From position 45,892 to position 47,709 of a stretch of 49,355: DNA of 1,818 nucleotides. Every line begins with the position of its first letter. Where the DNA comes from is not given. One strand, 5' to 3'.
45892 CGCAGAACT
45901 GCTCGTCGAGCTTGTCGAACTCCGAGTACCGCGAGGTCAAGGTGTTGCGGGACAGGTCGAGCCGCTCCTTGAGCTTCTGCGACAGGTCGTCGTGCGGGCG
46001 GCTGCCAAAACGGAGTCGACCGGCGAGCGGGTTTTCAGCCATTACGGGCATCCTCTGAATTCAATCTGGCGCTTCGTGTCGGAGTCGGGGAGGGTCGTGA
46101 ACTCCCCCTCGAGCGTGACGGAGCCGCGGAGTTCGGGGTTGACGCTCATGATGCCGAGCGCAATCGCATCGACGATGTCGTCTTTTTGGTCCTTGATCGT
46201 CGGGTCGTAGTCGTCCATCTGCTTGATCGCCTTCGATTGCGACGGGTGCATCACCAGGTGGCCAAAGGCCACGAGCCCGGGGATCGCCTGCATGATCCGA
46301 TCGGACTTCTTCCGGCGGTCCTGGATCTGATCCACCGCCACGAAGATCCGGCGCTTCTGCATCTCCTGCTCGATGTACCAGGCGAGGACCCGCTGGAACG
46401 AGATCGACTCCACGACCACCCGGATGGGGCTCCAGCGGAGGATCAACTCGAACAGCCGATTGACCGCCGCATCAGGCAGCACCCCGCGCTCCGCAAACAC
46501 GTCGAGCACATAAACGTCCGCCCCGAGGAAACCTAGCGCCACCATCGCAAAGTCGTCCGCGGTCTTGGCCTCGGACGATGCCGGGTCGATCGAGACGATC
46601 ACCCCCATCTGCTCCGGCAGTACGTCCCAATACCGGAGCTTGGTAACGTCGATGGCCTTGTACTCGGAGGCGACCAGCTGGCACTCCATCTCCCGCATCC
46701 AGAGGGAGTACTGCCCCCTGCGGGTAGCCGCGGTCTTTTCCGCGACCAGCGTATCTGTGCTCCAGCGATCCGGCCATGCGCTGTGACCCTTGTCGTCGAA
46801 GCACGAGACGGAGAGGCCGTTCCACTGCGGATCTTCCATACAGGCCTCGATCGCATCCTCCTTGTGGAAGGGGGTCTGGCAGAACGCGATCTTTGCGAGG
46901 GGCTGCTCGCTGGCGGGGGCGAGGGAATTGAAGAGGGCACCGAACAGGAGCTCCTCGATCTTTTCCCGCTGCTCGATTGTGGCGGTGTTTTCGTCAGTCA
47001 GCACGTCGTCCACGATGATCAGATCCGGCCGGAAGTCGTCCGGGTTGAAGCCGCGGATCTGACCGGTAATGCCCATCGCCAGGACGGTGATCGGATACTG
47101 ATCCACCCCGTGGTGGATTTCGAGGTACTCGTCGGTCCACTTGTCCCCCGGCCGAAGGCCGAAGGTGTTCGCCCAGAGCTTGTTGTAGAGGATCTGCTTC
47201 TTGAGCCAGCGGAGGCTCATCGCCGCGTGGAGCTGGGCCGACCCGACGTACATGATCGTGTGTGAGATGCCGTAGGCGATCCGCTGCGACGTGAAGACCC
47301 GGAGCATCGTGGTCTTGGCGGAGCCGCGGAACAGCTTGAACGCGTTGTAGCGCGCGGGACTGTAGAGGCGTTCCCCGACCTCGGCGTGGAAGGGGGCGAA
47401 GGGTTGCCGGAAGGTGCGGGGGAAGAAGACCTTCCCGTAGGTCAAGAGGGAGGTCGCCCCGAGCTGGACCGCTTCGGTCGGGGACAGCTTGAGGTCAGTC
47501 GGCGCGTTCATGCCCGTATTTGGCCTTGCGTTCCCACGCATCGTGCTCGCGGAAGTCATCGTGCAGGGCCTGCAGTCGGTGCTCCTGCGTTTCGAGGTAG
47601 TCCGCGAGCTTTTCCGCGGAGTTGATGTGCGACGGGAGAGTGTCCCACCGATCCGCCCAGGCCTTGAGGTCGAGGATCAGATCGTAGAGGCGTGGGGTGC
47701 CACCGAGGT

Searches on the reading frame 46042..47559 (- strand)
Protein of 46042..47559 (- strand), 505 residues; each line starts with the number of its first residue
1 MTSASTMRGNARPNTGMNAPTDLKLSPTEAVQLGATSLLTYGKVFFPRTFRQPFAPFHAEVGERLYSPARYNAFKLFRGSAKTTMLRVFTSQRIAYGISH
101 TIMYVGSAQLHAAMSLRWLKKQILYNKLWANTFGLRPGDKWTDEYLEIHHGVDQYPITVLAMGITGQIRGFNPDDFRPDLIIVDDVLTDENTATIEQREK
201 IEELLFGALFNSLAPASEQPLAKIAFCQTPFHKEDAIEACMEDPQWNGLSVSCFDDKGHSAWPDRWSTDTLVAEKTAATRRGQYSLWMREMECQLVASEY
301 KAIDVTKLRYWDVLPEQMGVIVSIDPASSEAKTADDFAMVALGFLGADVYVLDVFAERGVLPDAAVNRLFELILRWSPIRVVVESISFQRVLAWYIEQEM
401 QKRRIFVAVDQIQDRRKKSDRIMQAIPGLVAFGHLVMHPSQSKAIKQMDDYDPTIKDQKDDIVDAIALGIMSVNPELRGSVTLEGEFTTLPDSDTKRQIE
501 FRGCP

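Call 10: search_protein_families(library=phrogs, proteins=[window:46042-47559:-], max_evalue=0.001)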
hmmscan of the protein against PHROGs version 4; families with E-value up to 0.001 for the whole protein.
window:46042-47559:- (505 aa): 5 families
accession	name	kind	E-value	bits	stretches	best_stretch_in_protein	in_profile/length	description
phrog_38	-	head and packaging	1.6e-65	223.2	1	30-473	266-703/760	terminase large subunit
phrog_5573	-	head and packaging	1.6e-11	45.1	1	244-467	10-228/250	terminase large subunit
phrog_4758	-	head and packaging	7.2e-06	26.5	1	70-236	58-213/243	terminase large subunit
phrog_17672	-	head and packaging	1.1e-05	25.6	1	59-204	55-198/395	terminase large subunit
phrog_2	-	head and packaging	7.5e-05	22.6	0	65-177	158-224/807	terminase large subunit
